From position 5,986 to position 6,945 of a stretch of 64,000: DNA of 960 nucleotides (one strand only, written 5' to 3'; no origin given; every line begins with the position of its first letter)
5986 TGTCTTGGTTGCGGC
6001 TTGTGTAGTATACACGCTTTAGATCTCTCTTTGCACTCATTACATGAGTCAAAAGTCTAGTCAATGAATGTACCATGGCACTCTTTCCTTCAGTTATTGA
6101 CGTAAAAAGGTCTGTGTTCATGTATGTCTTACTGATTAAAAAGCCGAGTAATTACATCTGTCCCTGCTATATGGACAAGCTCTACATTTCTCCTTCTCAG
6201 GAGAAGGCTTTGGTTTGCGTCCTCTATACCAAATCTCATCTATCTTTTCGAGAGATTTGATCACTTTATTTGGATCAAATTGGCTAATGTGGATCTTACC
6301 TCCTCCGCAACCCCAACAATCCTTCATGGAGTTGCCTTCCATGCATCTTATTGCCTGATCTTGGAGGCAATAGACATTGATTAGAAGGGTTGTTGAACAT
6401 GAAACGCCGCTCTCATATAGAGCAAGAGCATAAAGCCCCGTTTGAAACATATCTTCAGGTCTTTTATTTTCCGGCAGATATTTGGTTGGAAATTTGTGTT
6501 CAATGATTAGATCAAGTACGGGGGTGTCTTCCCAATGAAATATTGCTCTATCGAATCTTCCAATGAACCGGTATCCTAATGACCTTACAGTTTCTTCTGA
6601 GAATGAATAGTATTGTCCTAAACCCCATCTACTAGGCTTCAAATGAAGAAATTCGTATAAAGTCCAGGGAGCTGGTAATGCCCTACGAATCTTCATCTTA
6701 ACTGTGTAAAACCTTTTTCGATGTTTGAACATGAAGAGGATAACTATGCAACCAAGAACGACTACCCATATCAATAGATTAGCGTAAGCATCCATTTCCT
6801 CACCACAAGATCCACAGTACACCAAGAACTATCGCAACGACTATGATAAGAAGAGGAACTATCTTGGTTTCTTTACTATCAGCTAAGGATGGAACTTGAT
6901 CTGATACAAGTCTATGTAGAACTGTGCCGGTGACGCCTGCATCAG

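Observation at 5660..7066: Split, membrane-anchored Cas4/RecB-type Fe-S nuclease in a three-gene operon with no CRISPR context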

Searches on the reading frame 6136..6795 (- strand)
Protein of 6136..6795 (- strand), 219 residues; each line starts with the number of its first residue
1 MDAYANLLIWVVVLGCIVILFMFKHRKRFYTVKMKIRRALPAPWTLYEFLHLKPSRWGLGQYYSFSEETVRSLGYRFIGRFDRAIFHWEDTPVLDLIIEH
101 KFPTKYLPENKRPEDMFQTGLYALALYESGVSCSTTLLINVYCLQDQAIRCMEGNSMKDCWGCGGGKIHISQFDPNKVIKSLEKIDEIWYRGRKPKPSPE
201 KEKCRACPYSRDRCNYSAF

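Call 3: search_protein_families(library=pfam, proteins=[window:6136-6795:-], max_evalue=1)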
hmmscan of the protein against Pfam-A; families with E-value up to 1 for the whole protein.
window:6136-6795:- (219 aa): 2 families
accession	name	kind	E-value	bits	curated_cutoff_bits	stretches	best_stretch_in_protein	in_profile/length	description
PF12705.13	PDDEXK_1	-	0.00031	21.2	22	1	38-211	91-244/247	PD-(D/E)XK nuclease superfamily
PF01930.23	Cas_Cas4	-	0.015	15.8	22.7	1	167-210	113-155/160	Domain of unknown function DUF83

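Call 4: search_protein_families(library=padloc, proteins=[window:6136-6795:-], max_evalue=1)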
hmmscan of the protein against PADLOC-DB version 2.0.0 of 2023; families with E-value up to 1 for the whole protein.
window:6136-6795:- (219 aa): 7 families
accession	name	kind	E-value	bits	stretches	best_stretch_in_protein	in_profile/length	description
PDLC01250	Cas4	-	4.2e-08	31.7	1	67-211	52-165/168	"CAS-I,CAS-II,CAS-III,CAS-IV,CAS-V,CAS-VI; acquisition_associated"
PDLC00943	Cas4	-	8.4e-07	27.1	1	168-214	133-178/180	CRISPR-associated protein Cas4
PDLC01611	Cas4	-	0.00019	19.8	1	141-210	87-153/158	"CAS-I,CAS-II,CAS-III,CAS-IV,CAS-V,CAS-VI; acquisition_associated"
PDLC01447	Cas4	-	0.00037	19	1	167-210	112-154/161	"CAS-I,CAS-II,CAS-III,CAS-IV,CAS-V,CAS-VI; acquisition_associated"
PDLC00944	Cas4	-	0.00064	17.9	1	108-211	92-174/177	Cas4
PDLC02083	Cas4_II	-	0.0034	15.8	1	167-211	137-181/186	-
PDLC02087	Cas4b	-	0.01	14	1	168-210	143-185/189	-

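Call 5: find_homologous_proteins(query=window:6136-6795:-)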
Query window:6136-6795:- (219 aa): 46 proteins with E <= 0.001 among 187 candidates.
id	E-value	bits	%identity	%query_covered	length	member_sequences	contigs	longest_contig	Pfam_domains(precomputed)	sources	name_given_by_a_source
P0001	1.1e-151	521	100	100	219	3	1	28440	-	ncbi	ncbi:MAG: hypothetical protein ACFFE6_04510 [Candidatus Thorarchaeota archaeon]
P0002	3.6e-114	398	74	100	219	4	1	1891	-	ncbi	-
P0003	3.7e-103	362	67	100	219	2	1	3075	-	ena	-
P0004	1.2e-101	357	69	95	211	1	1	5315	-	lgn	-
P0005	9.5e-97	341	64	100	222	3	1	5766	-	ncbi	-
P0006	1.7e-96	340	63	100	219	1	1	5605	-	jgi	jgi:hypothetical protein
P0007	3.9e-96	339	66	100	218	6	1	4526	-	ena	-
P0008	3.0e-95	336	64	100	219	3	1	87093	-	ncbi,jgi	ncbi:MAG: hypothetical protein ACXABM_01275 [Candidatus Thorarchaeota archaeon]|jgi:hypothetical pro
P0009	8.8e-95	335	64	95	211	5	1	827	-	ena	-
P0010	1.8e-94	334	64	95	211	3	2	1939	-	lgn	-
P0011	3.4e-94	333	62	100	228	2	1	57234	-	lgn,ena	-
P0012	4.0e-91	323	63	89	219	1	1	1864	-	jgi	jgi:hypothetical protein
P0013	4.2e-91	323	58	100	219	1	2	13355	-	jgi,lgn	jgi:hypothetical protein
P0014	7.1e-90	319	62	95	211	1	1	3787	-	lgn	-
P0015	1.6e-88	314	59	100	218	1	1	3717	-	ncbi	ncbi:MAG: hypothetical protein ACFFEE_10390 [Candidatus Thorarchaeota archaeon]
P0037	1.3e-58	216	46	100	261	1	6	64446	-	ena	-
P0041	3.3e-53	199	45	98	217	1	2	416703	-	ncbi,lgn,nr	ncbi:MAG: hypothetical protein BAJATHORv1_40086 [Candidatus Thorarchaeota archaeon]|nr:MAG: hypothet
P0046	4.6e-46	175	42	100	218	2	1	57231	-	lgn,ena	-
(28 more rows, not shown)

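Call 8: find_encoding_contigs(protein=P0041, flank=5000, max_places=2)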
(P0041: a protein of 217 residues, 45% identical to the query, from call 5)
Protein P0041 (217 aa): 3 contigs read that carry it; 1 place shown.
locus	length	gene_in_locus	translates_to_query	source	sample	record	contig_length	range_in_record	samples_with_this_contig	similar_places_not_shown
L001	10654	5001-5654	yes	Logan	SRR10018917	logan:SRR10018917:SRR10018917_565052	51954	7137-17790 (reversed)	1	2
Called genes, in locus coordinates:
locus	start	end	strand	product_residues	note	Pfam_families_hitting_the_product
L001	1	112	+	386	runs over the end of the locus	PF13183:Fer4_8, PF02754:CCG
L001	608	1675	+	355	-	PF01658:Inos-1-P_synth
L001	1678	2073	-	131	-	PF14353:CpXC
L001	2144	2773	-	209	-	PF09335:VTT_dom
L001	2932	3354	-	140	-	-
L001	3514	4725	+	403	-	PF07690:MFS_1 (weak), PF11700:ATG22, PF07690:MFS_1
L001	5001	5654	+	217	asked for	-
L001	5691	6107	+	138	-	-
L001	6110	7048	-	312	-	PF03463:eRF1_1, PF18854:baeRF_family10, PF18859:acVLRF1, PF03464:eRF1_2, PF03465:eRF1_3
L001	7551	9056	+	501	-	PF01409:tRNA-synt_2d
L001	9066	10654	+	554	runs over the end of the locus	PF03484:B5, PF17759:tRNA_synthFbeta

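Call 9: find_encoding_contigs(protein=P0046, flank=5000, max_places=2)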
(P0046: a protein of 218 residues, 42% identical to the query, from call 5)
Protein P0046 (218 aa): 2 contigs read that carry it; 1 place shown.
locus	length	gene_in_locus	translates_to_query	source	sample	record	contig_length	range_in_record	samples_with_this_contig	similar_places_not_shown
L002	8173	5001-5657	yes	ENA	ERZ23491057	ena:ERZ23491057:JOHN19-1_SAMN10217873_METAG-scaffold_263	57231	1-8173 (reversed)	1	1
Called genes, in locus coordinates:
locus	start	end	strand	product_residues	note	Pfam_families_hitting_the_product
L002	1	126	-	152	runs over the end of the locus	PF21473:OB_Ssb-like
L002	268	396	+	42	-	-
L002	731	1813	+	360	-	PF01658:Inos-1-P_synth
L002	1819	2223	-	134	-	PF14353:CpXC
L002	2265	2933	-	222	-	PF09335:VTT_dom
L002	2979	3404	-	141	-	-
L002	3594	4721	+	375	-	PF07690:MFS_1, PF11700:ATG22, PF07690:MFS_1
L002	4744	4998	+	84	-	-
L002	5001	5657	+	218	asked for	-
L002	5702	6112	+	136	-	-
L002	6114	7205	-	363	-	PF03463:eRF1_1, PF18854:baeRF_family10, PF03464:eRF1_2, PF18859:acVLRF1, PF03465:eRF1_3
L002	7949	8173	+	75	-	?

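Call 10: find_encoding_contigs(protein=P0037, flank=5000, max_places=2)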
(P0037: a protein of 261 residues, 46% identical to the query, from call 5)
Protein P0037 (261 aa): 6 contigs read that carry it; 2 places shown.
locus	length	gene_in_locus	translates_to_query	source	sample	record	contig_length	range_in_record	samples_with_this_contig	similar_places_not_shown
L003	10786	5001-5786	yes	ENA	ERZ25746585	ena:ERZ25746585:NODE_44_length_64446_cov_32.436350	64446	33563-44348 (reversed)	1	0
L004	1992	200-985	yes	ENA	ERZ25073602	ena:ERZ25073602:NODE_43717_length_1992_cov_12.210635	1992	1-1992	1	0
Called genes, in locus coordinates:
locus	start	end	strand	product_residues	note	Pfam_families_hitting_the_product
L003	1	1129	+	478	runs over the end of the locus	PF01565:FAD_binding_4, PF02913:FAD-oxidase_C (weak)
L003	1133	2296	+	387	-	PF13183:Fer4_8, PF13534:Fer4_17 (weak), PF02754:CCG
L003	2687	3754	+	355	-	PF01658:Inos-1-P_synth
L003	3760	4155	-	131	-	PF14353:CpXC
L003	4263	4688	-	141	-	-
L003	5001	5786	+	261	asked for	-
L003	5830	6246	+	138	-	-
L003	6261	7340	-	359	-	PF03463:eRF1_1, PF18854:baeRF_family10, PF03464:eRF1_2, PF18859:acVLRF1, PF03465:eRF1_3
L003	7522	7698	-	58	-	-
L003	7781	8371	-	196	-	-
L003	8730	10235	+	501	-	PF01409:tRNA-synt_2d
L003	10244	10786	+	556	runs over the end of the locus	PF03484:B5, PF01409:tRNA-synt_2d, PF17759:tRNA_synthFbeta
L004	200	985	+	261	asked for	-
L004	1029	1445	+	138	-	-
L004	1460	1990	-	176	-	?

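Call 16: find_related_loci(query=A1, collection=genome_contigs, flank=6000)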
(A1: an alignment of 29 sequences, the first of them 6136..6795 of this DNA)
Query A1 (219 aa) in genome_contigs; peptide patterns used: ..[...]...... (x = any residue, [..] = any of these).
53 stretches matched a pattern; 31 encode a relative of the query (tblastn E <= 1e-3); 31 distinct loci.
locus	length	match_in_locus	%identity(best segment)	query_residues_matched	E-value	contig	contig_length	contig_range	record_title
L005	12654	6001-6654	59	1-218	4e-95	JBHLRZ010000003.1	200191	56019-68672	MAG: Candidatus Thorarchaeota archaeon isolate TM2M.152 TM2M.152@55, whole genome shotgun sequence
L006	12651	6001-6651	55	1-217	5e-89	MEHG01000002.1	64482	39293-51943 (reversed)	MAG: Candidatus Thorarchaeota archaeon AB_25 ThorAB25_contig000002, whole genome shotgun sequence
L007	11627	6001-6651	57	1-217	1e-88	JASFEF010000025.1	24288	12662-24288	MAG: Candidatus Thorarchaeota archaeon isolate D0606M12metaG_Bin_135 D0606M12metaG_FD_scaffold_381_c1, whole genome shot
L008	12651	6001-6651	52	1-217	6e-82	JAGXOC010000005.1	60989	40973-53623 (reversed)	MAG: Candidatus Thorarchaeota archaeon isolate bin66 NODE_5_length_60989_cov_14.801041, whole genome shotgun sequence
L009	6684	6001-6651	51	1-217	1e-80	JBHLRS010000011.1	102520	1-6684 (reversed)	MAG: Candidatus Thorarchaeota archaeon isolate TM1S.264 TM1S.264@177, whole genome shotgun sequence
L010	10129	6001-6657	54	1-218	1e-80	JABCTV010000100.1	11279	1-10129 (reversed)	MAG: Candidatus Thorarchaeota archaeon isolate HM6_B34 NODE_3849_length_11279_cov_0.451309, whole genome shotgun sequenc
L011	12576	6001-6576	58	26-218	4e-78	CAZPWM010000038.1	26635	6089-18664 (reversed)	MAG TPA_asm: uncultured archaeon isolate SRP214966_co4_397 genome assembly, contig: NODE_1336_length_26635_cov_5.924041,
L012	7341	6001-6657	55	1-218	7e-78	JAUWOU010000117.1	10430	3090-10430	MAG: Candidatus Thorarchaeota archaeon isolate CSMAG_2458 CSMAG_2458_k141_1098174_length_10430_cov_7.9850, whole genome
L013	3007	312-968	55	1-218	2e-77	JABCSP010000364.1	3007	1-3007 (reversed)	MAG: Candidatus Thorarchaeota archaeon isolate HM4_26_B25 NODE_21532_length_3007_cov_0.449306, whole genome shotgun sequ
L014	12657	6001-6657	50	2-217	6e-76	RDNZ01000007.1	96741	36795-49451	MAG: Candidatus Thorarchaeota archaeon isolate DZG_bin1.115 NODE_7_length_96741_cov_10.597585, whole genome shotgun sequ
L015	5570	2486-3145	50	1-219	9e-75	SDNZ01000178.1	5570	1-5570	MAG: Candidatus Thorarchaeota archaeon isolate AMARA_8 AMARA-sed17-56089, whole genome shotgun sequence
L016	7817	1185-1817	53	8-217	8e-75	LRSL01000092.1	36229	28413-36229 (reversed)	MAG: Candidatus Thorarchaeota archaeon SMTZ1-45 WOR1_30_36_509, whole genome shotgun sequence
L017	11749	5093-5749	50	1-218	1e-74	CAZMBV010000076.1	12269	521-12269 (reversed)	MAG TPA_asm: uncultured archaeon isolate SRP214966_co2_306 genome assembly, contig: NODE_8758_length_12269_cov_6.739807,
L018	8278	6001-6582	54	26-219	9e-75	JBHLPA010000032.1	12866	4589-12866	MAG: Promethearchaeota archaeon isolate DZ3S.355 DZ3S.355@16085, whole genome shotgun sequence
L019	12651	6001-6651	48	1-218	5e-66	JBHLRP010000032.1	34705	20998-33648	MAG: Candidatus Thorarchaeota archaeon isolate TM1S.110 TM1S.110@1589, whole genome shotgun sequence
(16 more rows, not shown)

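Call 17: search_solved_structures(query=A1, max_evalue=1, show_alignments=2)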
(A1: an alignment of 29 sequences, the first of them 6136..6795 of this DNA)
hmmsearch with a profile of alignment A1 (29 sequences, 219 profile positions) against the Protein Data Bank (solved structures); distinct sequences matched with E-value up to 1: 5.
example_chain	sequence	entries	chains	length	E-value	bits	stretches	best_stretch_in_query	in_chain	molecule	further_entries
7lwa_A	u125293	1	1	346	0.094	15.8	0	172-216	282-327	Exonuclease V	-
7lw7_A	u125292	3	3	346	0.094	15.8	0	172-216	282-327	Exonuclease V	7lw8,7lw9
1hbh_A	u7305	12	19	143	0.16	15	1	72-129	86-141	HEMOGLOBIN (DEOXY) (ALPHA CHAIN) | HEMOGLOBIN (CARBONMONOXY) (ALPHA CHAIN) | Hemoglobin alpha chain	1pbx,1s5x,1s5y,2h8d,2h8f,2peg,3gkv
3d1k_A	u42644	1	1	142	0.73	12.9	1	72-129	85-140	Hemoglobin subunit alpha-1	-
1la6_A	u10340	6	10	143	0.74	12.9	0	72-129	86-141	Hemoglobin alpha-1 chain | PROTEIN (HEMOGLOBIN) | Hemoglobin subunit alpha-1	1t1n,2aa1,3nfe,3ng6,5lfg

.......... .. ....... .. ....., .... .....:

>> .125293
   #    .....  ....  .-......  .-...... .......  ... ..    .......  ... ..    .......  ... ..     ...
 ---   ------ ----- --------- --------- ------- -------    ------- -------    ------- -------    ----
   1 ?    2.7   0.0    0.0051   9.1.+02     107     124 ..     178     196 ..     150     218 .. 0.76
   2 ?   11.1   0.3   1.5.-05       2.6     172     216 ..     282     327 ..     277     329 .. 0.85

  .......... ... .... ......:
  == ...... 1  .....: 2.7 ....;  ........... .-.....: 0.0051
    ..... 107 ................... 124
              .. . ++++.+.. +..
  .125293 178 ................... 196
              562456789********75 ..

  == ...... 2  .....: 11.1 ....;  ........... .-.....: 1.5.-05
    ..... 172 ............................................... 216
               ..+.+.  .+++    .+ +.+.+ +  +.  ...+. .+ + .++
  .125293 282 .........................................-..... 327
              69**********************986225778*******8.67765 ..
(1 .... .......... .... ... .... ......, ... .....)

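Call 32: search_protein_families(library=ncbifam, proteins=[window:6136-6795:-], max_evalue=1)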
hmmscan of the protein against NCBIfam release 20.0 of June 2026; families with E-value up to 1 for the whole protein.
window:6136-6795:- (219 aa): 1 family
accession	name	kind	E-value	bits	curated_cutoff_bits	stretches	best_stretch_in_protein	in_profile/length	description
TIGR00372.1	cas4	equivalog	3.2e-06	27.1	65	1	168-214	133-178/180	CRISPR-associated protein Cas4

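Call 40: search_protein_representatives(alignment_id=A1)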
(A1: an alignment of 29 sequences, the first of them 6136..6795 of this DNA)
Query: 29 sequences, 219 profile positions. Proteins with E-value up to 0.001 (for the whole library): 40; up to 1e-10: 22; up to 1e-30: 21. The best 40 are listed.
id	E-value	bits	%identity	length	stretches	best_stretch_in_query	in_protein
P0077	1.1e-85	303.3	-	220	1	1-219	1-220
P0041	1.4e-84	299.7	-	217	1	5-218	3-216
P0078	1.3e-81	289.9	-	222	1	3-219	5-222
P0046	2.1e-80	286.1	-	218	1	5-219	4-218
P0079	3.5e-79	282.1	-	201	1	34-217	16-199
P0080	1.9e-77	276.4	-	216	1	1-218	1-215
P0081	8.1e-75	267.8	-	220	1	4-219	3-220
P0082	1.8e-71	256.9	-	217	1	7-218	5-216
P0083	5.6e-70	252.0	-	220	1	1-219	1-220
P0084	2.8e-69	249.7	-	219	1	1-219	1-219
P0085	9.5e-69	247.9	-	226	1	2-218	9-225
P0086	2.6e-67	243.3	-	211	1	8-219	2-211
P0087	6.8e-66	238.6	-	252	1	4-217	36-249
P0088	1.4e-65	237.5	-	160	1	2-160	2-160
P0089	2.6e-61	223.6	-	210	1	8-218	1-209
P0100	1.4e-06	44.7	-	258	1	91-217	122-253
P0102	6.3e-06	42.6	-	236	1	16-217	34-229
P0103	1.5e-05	41.3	-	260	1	74-214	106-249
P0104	2.6e-05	40.5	-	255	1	77-217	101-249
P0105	1.1e-04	38.5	-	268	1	112-214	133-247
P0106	1.9e-04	37.7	-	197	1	78-217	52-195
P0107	2.1e-04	37.6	-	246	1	112-218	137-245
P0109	3.2e-04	37.0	-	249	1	114-211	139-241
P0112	6.9e-04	35.9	-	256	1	83-210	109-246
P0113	7.6e-04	35.7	-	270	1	92-218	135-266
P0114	9.1e-04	35.5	-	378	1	84-215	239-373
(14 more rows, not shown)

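Call 41: search_protein_families(library=pfam, proteins=[P0100, P0102, P0103, P0104, P0105, P0106, P0107, P0109, P0112, P0113], max_evalue=0.01)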
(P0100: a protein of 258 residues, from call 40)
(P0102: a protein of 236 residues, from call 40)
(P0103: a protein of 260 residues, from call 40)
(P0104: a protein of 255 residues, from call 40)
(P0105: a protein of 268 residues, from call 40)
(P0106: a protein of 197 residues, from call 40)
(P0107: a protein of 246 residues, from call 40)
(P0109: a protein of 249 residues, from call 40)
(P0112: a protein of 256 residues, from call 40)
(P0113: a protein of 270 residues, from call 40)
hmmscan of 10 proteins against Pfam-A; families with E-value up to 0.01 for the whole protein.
P0100 (258 aa): 2 families
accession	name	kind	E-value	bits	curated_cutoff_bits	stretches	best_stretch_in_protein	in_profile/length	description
PF09810.15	Exo5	-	2.2e-07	31.1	25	1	196-251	306-365/367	Exonuclease V - a 5' deoxyribonuclease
PF12705.13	PDDEXK_1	-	0.00014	22.3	22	1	52-251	73-247/247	PD-(D/E)XK nuclease superfamily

P0102 (236 aa): 3 families
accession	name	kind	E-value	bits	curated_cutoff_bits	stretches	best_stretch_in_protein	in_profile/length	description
PF09810.15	Exo5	-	2.5e-09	37.6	25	1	19-89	12-80/367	Exonuclease V - a 5' deoxyribonuclease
PF01930.23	Cas_Cas4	-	1e-05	26.1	22.7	1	107-226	59-158/160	Domain of unknown function DUF83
PF12705.13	PDDEXK_1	-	1.6e-05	25.4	22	1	77-227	102-247/247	PD-(D/E)XK nuclease superfamily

P0103 (260 aa): 2 families
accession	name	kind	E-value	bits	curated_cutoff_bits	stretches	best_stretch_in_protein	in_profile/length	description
PF12705.13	PDDEXK_1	-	1.4e-08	35.5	22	1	88-250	100-247/247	PD-(D/E)XK nuclease superfamily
PF09810.15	Exo5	-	0.0001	22.4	25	0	205-249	318-364/367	Exonuclease V - a 5' deoxyribonuclease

P0104 (255 aa): 2 families
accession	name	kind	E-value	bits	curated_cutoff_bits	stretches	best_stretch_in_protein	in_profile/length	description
PF09810.15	Exo5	-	1.1e-08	35.4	25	1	200-247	316-365/367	Exonuclease V - a 5' deoxyribonuclease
PF12705.13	PDDEXK_1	-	3.3e-05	24.4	22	1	84-247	109-247/247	PD-(D/E)XK nuclease superfamily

P0105 (268 aa): 2 families
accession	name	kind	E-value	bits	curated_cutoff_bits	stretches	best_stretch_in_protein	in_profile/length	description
PF09810.15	Exo5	-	3.4e-06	27.2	25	1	181-247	296-364/367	Exonuclease V - a 5' deoxyribonuclease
PF12705.13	PDDEXK_1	-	7.8e-06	26.4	22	1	60-248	87-247/247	PD-(D/E)XK nuclease superfamily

P0106 (197 aa): 1 family
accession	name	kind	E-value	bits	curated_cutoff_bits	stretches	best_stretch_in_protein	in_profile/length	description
PF09810.15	Exo5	-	0.00088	19.3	25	1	128-193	297-365/367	Exonuclease V - a 5' deoxyribonuclease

P0107 (246 aa): 2 families
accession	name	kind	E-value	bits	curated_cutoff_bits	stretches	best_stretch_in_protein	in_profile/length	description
PF12705.13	PDDEXK_1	-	2.1e-05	25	22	1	108-242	125-247/247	PD-(D/E)XK nuclease superfamily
PF09810.15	Exo5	-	4.1e-05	23.7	25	1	175-242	297-365/367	Exonuclease V - a 5' deoxyribonuclease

P0109 (249 aa): 3 families
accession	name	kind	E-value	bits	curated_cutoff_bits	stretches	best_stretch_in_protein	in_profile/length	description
PF12705.13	PDDEXK_1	-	4.5e-10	40.3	22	1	89-244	120-247/247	PD-(D/E)XK nuclease superfamily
PF09810.15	Exo5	-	4.9e-06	26.7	25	0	171-243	310-364/367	Exonuclease V - a 5' deoxyribonuclease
PF01930.23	Cas_Cas4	-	0.0042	17.6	22.7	0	110-243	56-158/160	Domain of unknown function DUF83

P0112 (256 aa): 2 families
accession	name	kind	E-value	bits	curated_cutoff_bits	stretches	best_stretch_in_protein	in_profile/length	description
PF12705.13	PDDEXK_1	-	9.1e-09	36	22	1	76-250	93-247/247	PD-(D/E)XK nuclease superfamily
PF09810.15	Exo5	-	0.00016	21.8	25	1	192-249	305-364/367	Exonuclease V - a 5' deoxyribonuclease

P0113 (270 aa): 1 family
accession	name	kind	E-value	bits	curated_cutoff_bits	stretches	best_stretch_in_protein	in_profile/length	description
PF09810.15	Exo5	-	8.7e-06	25.9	25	1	39-82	9-54/367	Exonuclease V - a 5' deoxyribonuclease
